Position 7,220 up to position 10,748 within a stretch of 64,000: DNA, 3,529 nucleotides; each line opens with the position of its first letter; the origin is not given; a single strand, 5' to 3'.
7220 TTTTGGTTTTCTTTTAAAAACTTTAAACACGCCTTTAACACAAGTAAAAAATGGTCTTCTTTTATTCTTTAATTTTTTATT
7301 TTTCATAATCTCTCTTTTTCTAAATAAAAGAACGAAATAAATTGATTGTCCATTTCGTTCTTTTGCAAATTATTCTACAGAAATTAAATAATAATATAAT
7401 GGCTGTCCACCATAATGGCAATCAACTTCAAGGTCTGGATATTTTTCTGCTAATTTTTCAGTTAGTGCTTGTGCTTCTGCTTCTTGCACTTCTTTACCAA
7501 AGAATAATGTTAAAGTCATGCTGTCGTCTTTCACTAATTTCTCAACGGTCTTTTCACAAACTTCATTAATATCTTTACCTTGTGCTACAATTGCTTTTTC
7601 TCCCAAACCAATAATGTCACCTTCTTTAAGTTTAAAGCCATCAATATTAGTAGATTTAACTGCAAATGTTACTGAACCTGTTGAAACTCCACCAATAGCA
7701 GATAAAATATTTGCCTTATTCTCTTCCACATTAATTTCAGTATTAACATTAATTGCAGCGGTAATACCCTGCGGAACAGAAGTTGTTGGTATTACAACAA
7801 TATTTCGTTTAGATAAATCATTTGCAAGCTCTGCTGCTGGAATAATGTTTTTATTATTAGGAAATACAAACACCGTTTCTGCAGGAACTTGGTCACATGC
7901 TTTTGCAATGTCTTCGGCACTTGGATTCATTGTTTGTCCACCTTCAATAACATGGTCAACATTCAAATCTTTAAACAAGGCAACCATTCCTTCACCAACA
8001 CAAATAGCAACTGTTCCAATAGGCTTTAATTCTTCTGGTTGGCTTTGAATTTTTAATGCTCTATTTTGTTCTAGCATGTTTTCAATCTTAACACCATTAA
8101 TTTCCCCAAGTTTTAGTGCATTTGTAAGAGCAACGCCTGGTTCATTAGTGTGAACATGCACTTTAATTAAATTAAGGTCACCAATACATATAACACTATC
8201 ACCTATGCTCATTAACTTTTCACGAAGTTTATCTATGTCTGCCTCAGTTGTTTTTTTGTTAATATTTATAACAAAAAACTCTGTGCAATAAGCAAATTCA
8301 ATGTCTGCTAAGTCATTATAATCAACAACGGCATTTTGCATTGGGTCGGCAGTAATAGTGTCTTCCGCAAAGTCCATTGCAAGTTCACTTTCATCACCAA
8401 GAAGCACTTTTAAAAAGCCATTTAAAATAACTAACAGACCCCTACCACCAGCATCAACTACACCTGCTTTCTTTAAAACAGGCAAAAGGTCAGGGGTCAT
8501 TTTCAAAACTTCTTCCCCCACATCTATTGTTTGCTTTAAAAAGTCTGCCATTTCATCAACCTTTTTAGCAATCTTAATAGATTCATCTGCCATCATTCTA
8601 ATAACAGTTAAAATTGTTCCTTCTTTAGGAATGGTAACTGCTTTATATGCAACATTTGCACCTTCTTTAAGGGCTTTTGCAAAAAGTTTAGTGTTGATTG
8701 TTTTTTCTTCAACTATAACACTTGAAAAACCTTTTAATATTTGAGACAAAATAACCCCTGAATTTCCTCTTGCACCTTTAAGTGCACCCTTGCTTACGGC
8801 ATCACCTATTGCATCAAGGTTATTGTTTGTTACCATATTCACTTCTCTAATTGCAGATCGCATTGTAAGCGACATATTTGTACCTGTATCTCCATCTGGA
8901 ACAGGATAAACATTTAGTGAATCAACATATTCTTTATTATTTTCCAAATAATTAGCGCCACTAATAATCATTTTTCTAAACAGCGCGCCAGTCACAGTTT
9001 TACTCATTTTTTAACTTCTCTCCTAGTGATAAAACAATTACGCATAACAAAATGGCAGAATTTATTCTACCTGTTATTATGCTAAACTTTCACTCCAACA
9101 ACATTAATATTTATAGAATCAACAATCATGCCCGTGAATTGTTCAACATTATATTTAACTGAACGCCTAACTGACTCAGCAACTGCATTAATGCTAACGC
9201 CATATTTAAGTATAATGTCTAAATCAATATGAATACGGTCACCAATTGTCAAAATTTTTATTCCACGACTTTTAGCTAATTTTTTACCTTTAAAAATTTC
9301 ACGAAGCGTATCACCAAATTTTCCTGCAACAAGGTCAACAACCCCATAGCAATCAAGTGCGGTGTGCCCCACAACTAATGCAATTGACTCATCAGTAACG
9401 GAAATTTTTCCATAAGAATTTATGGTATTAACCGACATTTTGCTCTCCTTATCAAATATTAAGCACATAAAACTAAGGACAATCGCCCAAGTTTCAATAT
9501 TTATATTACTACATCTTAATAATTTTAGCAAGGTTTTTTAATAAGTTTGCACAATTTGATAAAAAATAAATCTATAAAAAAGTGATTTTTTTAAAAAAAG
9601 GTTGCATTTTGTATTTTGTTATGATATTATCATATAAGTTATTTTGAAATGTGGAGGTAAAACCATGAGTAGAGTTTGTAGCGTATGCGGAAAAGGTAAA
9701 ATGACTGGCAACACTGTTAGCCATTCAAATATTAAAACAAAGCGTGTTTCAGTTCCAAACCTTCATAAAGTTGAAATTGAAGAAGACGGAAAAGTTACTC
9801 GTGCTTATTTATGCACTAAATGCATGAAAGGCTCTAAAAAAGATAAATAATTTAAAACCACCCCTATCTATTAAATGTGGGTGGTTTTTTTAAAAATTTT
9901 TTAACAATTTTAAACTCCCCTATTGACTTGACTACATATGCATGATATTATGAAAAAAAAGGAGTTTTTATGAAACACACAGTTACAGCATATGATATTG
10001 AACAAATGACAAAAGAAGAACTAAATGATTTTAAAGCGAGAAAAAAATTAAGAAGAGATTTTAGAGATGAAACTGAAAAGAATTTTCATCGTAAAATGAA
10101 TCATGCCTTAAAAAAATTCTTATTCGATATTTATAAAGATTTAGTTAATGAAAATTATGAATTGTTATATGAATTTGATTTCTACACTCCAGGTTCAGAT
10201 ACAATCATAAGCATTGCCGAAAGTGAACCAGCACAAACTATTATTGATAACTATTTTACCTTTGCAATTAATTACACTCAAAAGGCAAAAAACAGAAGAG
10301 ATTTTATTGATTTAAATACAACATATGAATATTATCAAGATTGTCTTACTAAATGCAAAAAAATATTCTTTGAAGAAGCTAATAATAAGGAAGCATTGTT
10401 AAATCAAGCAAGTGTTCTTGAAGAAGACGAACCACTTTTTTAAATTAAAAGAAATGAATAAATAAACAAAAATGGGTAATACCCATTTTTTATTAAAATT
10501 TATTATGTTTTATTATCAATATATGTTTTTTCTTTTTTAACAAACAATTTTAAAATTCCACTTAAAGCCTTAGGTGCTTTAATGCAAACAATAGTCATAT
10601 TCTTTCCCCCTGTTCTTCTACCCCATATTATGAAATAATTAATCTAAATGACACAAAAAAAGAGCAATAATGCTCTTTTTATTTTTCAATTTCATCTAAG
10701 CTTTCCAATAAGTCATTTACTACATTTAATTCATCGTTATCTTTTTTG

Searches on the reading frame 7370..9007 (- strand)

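Call 73: search_protein_families(library=pfam, proteins=[L019:7644-8195:+, L019:8228-9253:-, L019:9243-10247:-, L019:11293-12168:+, L019:12351-13844:+], max_evalue=0.001)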
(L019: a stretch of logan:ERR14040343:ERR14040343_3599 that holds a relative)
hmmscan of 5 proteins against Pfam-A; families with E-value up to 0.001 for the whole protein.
L019:7644-8195:+ (183 aa): 0 families

L019:8228-9253:- (341 aa): 0 families

L019:9243-10247:- (334 aa): 1 family
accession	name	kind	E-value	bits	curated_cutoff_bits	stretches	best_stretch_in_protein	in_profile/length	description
PF00145.23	DNA_methylase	-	1.9e-109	366.5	22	1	27-326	1-324/324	C-5 cytosine-specific DNA methylase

L019:11293-12168:+ (291 aa): 1 family
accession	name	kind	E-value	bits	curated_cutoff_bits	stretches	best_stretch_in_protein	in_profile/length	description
PF23343.2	REP_ORF2-G2P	-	2.5e-10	41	27.8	1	107-223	2-98/99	Replication-associated protein ORF2/G2P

L019:12351-13844:+ (497 aa): 3 families
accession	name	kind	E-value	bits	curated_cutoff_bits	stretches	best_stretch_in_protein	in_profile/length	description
PF00239.26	Resolvase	-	3.9e-29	102.1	23.3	1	4-147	1-143/145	Resolvase, N terminal domain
PF07508.19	Recombinase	-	1.9e-16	60.6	21.1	1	168-253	1-101/102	Recombinase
PF13408.12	Zn_ribbon_recom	-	5e-09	36.8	25.3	1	268-321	2-53/58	Recombinase zinc beta ribbon domain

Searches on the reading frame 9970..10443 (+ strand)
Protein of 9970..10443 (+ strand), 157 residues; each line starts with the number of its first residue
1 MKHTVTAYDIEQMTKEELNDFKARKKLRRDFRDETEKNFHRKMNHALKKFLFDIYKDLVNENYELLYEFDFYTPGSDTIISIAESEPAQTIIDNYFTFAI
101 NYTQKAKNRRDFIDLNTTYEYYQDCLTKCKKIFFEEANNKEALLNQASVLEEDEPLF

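Call 18: find_encoding_contigs(protein=window:9970-10443:+, flank=6000, max_places=8)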
Protein window:9970-10443:+ (157 aa): 7 contigs read that carry it; 6 places shown.
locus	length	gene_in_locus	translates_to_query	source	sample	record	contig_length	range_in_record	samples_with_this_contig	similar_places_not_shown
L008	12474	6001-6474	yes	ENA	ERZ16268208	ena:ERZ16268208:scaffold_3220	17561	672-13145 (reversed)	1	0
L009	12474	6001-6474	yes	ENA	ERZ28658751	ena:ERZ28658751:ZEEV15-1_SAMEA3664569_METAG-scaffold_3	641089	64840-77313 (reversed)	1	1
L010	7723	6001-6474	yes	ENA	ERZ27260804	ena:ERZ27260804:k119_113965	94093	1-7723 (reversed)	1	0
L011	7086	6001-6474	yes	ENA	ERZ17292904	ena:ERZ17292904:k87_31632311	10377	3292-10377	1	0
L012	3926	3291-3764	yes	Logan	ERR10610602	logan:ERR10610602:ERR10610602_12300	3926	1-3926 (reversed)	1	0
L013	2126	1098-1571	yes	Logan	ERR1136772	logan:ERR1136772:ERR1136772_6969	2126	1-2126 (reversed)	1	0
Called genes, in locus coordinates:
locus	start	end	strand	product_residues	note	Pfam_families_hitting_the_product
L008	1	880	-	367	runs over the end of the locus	PF02481:DNA_processg_A, PF17782:WHD_DprA (weak)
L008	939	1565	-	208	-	PF01078:Mg_chelatase, PF13335:Mg_chelatase_C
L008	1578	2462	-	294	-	PF05362:Lon_C (weak), PF13541:ChlI, PF01078:Mg_chelatase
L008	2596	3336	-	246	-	PF01553:Acyltransferase (faint)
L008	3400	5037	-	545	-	PF02734:Dak2, PF21645:FakA-like_M, PF13684:FakA-like_C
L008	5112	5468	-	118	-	PF03780:Asp23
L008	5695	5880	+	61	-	PF00830:Ribosomal_L28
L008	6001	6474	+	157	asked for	-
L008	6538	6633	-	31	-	-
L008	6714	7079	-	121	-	-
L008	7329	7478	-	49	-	-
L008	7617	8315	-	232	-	PF00834:Ribul_P_3_epim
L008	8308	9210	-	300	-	PF03193:RsgA_GTPase, PF02421:FeoB_N (faint), PF01926:MMR_HSR1 (weak)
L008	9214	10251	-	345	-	PF04055:Radical_SAM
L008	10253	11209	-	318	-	PF00551:Formyl_trans_N, PF02911:Formyl_trans_C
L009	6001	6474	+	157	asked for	-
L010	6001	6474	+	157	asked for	-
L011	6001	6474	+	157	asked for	-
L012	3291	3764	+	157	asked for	-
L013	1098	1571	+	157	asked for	-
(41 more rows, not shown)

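Call 29: search_protein_families(library=pfam, proteins=[window:9970-10443:+], max_evalue=0.001)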
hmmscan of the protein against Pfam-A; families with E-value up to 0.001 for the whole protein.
window:9970-10443:+ (157 aa): 0 families

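Call 39: search_protein_families(library=padloc, proteins=[window:9970-10443:+], max_evalue=0.01)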
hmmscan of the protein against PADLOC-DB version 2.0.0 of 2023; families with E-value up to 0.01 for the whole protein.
window:9970-10443:+ (157 aa): 0 families

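Call 40: search_protein_families(library=phrogs, proteins=[window:9970-10443:+], max_evalue=0.01)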
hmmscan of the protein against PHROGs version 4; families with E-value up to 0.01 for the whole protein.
window:9970-10443:+ (157 aa): 0 families

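Call 73: search_protein_families(library=pfam, proteins=[L019:7644-8195:+, L019:8228-9253:-, L019:9243-10247:-, L019:11293-12168:+, L019:12351-13844:+], max_evalue=0.001)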
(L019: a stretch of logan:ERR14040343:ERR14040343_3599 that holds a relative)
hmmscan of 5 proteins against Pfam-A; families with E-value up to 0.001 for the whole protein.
L019:7644-8195:+ (183 aa): 0 families

L019:8228-9253:- (341 aa): 0 families

L019:9243-10247:- (334 aa): 1 family
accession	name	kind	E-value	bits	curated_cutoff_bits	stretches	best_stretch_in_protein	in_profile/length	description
PF00145.23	DNA_methylase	-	1.9e-109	366.5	22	1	27-326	1-324/324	C-5 cytosine-specific DNA methylase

L019:11293-12168:+ (291 aa): 1 family
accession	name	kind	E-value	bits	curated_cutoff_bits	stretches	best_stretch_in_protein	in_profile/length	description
PF23343.2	REP_ORF2-G2P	-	2.5e-10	41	27.8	1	107-223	2-98/99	Replication-associated protein ORF2/G2P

L019:12351-13844:+ (497 aa): 3 families
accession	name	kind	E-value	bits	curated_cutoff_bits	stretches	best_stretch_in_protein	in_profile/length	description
PF00239.26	Resolvase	-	3.9e-29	102.1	23.3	1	4-147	1-143/145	Resolvase, N terminal domain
PF07508.19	Recombinase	-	1.9e-16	60.6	21.1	1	168-253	1-101/102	Recombinase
PF13408.12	Zn_ribbon_recom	-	5e-09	36.8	25.3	1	268-321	2-53/58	Recombinase zinc beta ribbon domain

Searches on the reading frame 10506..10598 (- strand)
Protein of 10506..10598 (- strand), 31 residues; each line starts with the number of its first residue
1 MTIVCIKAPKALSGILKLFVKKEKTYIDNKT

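Call 58: search_protein_families(library=pfam, proteins=[window:10506-10598:-], max_evalue=1)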
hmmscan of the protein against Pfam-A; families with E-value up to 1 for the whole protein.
seq(31 aa): 0 families
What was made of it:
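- Closest known: Canonical ankyrin repeat proteins. Different: A family-specific N-terminal module has no Pfam match (call 58).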
